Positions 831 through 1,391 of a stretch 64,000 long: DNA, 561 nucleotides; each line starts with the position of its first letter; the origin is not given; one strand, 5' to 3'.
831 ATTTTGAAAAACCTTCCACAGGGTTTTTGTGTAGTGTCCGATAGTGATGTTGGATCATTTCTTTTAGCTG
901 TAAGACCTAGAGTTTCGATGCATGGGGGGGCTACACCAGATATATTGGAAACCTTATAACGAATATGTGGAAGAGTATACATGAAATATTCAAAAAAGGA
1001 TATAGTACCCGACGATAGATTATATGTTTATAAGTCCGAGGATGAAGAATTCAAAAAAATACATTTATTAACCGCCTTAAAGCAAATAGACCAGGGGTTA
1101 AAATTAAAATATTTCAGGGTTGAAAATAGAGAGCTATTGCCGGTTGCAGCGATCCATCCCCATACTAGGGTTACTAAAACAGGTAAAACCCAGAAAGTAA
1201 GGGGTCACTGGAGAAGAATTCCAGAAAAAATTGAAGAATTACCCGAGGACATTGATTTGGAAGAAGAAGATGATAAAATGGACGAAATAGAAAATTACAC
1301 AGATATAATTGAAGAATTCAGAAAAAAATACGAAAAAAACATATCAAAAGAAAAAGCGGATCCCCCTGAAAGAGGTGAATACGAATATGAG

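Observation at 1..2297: HerA-like ATPase followed by an acidic HExxH (SprT-like) protein: candidate two-gene conflict or repair module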

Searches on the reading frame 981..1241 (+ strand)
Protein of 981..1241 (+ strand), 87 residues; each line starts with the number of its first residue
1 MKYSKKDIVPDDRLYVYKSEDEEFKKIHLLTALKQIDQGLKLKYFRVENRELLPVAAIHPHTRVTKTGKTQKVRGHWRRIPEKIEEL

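Call 78: search_solved_structures(query=window:981-1241:+, max_evalue=10, show_alignments=2)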
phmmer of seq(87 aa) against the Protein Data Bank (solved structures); distinct sequences matched with E-value up to 10: 8.
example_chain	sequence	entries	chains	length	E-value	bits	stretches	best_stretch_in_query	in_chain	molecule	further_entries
6tb2_C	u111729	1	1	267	0.055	17.1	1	5-75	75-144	Haptoglobin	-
9fnm_B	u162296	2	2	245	0.13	15.9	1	5-75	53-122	Haptoglobin beta chain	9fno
4x0l_C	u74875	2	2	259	0.14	15.7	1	5-75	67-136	Haptoglobin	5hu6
9nb8_F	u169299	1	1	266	0.15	15.7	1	5-75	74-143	Haptoglobin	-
4wjg_C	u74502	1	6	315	0.2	15.3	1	5-75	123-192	Haptoglobin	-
8xmp_2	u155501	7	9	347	0.23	15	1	5-75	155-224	Isoform 2 of Haptoglobin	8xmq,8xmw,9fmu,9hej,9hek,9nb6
9fhb_C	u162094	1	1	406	0.3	14.7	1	5-75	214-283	Haptoglobin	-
4f4o_C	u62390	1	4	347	0.66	13.6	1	5-56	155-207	Haptoglobin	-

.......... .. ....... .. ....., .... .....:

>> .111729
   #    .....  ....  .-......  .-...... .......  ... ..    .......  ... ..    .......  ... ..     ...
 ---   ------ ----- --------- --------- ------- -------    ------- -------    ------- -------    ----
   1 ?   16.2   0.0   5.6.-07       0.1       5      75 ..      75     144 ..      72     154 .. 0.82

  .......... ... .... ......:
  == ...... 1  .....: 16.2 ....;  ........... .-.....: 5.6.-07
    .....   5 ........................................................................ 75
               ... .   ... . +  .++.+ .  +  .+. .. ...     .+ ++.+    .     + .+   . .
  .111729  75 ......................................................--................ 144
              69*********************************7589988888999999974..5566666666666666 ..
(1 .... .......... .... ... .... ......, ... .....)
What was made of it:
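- Tried and rejected: This gave only chance-level haptoglobin hits (call 78).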
